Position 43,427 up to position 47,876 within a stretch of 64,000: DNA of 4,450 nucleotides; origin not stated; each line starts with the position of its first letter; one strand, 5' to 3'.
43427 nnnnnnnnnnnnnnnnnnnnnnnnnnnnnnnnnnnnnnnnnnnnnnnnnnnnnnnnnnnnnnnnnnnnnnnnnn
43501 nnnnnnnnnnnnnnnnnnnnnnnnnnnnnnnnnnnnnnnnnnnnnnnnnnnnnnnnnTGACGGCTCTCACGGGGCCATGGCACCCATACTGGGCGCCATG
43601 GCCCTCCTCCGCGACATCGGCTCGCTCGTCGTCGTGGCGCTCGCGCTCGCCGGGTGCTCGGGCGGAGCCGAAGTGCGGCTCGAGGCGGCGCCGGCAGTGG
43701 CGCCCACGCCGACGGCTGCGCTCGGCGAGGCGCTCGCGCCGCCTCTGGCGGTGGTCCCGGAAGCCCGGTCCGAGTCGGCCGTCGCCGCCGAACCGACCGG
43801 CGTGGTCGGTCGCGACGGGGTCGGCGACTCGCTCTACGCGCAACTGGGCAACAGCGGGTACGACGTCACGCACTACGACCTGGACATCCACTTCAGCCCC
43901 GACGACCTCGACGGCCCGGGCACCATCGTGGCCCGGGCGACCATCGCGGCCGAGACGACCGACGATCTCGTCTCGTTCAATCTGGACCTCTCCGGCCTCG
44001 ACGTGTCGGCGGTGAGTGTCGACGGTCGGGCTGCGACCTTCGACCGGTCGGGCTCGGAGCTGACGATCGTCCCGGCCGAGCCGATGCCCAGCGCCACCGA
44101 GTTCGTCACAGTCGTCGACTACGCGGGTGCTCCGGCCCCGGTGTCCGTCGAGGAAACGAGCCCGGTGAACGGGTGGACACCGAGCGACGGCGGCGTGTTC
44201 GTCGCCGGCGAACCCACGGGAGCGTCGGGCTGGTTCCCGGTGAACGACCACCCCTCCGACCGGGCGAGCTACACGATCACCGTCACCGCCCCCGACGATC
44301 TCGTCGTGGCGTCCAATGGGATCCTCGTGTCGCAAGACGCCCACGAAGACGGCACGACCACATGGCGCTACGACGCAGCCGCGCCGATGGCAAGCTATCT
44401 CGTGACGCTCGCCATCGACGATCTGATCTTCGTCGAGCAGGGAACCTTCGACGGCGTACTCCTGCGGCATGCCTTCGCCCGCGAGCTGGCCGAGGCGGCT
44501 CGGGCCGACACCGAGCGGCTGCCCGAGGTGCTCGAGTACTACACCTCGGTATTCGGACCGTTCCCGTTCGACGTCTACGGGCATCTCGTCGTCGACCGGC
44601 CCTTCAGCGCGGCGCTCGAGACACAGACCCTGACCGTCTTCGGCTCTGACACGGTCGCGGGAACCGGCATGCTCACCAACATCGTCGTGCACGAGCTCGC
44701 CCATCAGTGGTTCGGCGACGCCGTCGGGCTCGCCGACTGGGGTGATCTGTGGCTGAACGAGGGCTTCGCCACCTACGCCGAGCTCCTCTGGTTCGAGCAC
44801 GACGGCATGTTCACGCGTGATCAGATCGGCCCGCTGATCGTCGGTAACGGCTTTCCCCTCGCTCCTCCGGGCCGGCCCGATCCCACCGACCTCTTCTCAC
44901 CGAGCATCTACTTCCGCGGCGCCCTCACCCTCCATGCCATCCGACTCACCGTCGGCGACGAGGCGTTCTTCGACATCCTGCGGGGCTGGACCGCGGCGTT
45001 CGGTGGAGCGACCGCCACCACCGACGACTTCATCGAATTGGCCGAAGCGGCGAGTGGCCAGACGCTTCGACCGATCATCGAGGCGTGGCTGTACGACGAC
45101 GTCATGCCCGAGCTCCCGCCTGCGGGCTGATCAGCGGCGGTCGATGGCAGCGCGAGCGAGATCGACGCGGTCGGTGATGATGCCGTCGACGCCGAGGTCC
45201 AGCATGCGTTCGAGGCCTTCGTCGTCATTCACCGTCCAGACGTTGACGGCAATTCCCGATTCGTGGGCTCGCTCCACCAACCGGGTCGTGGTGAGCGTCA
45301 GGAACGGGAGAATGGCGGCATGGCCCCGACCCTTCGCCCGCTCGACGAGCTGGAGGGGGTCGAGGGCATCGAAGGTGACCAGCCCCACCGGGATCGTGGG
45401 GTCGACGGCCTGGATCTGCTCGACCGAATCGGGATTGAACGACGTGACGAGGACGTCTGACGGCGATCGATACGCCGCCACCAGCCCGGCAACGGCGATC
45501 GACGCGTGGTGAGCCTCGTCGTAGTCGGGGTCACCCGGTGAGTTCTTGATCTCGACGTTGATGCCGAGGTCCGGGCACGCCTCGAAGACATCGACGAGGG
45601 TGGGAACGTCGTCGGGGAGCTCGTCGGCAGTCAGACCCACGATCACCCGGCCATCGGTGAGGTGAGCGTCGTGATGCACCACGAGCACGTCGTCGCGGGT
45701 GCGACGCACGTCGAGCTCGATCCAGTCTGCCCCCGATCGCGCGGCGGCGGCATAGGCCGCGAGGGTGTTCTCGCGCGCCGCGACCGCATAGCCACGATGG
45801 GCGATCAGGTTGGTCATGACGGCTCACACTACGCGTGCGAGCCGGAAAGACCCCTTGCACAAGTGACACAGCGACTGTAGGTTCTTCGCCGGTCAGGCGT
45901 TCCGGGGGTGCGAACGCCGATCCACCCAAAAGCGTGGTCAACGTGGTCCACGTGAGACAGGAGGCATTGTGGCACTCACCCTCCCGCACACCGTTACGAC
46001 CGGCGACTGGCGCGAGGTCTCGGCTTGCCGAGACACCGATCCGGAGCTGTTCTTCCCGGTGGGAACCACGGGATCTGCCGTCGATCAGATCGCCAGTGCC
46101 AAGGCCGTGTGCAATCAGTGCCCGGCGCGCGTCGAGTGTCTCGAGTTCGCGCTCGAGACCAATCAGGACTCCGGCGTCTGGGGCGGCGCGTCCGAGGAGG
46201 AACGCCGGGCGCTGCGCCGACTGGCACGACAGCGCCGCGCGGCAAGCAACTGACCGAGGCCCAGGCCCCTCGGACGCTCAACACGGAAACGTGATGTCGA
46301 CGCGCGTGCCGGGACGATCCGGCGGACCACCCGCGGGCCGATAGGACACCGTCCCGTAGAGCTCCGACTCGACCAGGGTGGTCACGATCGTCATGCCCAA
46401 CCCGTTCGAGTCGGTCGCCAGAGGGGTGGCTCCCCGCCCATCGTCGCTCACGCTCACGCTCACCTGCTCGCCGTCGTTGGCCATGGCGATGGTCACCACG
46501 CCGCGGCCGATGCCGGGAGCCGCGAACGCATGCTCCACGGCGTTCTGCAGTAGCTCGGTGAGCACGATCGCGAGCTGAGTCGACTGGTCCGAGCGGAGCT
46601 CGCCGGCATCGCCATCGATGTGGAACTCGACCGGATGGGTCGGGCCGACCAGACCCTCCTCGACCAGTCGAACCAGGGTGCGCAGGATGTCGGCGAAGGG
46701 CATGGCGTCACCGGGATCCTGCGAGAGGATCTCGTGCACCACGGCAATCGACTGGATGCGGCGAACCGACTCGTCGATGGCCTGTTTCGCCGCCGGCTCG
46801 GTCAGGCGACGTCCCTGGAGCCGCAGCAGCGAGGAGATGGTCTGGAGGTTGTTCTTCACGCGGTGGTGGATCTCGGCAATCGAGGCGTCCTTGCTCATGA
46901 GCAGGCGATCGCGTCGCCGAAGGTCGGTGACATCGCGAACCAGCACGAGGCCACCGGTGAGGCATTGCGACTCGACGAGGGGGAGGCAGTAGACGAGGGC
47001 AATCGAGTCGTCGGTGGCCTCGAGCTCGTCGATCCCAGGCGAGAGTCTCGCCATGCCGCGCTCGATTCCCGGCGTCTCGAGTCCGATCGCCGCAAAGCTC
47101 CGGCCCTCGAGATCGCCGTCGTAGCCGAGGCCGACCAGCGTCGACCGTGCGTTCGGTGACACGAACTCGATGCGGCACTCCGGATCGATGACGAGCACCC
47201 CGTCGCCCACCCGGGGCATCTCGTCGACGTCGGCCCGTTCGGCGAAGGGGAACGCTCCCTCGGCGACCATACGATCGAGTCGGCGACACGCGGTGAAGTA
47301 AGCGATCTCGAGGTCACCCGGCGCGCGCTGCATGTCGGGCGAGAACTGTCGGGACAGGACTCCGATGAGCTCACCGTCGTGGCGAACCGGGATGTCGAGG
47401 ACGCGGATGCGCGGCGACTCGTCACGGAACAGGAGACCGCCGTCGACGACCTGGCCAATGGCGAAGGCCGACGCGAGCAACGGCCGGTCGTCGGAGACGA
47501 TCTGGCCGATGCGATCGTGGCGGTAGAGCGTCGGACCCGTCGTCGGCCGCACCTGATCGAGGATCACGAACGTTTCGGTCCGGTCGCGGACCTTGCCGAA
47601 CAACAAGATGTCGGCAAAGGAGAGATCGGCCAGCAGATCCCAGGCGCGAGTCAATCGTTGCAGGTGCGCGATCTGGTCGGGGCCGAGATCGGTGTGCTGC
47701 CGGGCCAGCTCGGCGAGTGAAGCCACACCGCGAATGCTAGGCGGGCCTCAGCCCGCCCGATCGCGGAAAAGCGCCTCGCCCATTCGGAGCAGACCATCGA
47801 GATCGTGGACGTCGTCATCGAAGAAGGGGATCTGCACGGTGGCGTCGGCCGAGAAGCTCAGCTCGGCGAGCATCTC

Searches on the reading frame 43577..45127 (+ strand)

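Call 30: search_protein_families(library=pfam, proteins=[window:43577-45127:+], max_evalue=0.00001)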
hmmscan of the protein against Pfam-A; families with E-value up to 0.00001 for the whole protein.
window:43577-45127:+ (517 aa): 2 families
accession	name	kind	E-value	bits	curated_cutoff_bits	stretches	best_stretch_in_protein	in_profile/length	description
PF01433.26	Peptidase_M1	-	6.2e-27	95.1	27.7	1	315-408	6-109/218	Peptidase family M1 domain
PF17900.6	Peptidase_M1_N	-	9e-12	45.9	25.8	1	207-275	118-186/186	Peptidase M1 N-terminal domain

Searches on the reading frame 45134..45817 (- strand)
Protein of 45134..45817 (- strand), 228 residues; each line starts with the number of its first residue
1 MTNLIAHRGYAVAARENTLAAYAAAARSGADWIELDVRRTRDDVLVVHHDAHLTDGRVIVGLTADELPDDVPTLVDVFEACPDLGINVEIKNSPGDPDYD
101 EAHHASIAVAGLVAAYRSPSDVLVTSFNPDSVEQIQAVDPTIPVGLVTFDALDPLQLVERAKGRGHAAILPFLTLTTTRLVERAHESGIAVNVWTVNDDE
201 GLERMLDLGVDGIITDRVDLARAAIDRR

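Call 30: search_protein_families(library=pfam, proteins=[window:45134-45817:-], max_evalue=0.00001)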
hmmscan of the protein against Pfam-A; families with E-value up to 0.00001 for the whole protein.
window:45134-45817:- (228 aa): 2 families
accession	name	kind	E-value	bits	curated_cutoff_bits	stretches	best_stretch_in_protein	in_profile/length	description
PF03009.23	GDPD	-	2.9e-42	145.9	23.6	1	7-219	1-243/244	Glycerophosphoryl diester phosphodiesterase family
PF13653.12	GDPD_2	-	8.2e-07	29.8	27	1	191-217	2-28/30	Glycerophosphoryl diester phosphodiesterase family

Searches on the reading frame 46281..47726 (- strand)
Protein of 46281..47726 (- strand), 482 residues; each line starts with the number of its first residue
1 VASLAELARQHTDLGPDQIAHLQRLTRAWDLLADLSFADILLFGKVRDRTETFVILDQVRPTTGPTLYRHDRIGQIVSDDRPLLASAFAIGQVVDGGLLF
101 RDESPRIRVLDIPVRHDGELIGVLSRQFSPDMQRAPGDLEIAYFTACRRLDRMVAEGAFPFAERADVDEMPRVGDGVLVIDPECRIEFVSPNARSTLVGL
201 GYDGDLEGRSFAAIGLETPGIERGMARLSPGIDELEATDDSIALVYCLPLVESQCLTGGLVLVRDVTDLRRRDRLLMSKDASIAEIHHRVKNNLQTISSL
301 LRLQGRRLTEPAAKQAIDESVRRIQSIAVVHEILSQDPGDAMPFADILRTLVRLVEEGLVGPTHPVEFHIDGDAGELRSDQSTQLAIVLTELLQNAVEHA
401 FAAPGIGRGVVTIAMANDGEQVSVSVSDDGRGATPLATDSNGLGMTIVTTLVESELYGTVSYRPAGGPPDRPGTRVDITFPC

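Call 31: search_protein_families(library=pfam, proteins=[window:46281-47726:-], max_evalue=0.00001)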
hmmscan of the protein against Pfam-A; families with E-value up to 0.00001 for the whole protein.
window:46281-47726:- (482 aa): 5 families
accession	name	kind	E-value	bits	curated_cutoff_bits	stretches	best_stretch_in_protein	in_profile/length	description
PF12282.15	GAF_PdtaS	-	7.7e-33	113.8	23.7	1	4-143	1-141/145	Histidine kinase PdtaS, GAF domain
PF07568.18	HisKA_2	-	2.1e-23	82.6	22.3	1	285-353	1-70/76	Histidine kinase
PF02518.31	HATPase_c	-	1.3e-11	45.4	26.4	1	382-481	3-108/111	Histidine kinase-, DNA gyrase B-, and HSP90-like ATPase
PF13581.12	HATPase_c_2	-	2.5e-08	34.4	27.4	1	376-454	23-111/127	Histidine kinase-like ATPase domain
PF07536.20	HWE_HK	-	2.7e-08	34.9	22.8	1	285-355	1-69/83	HWE histidine kinase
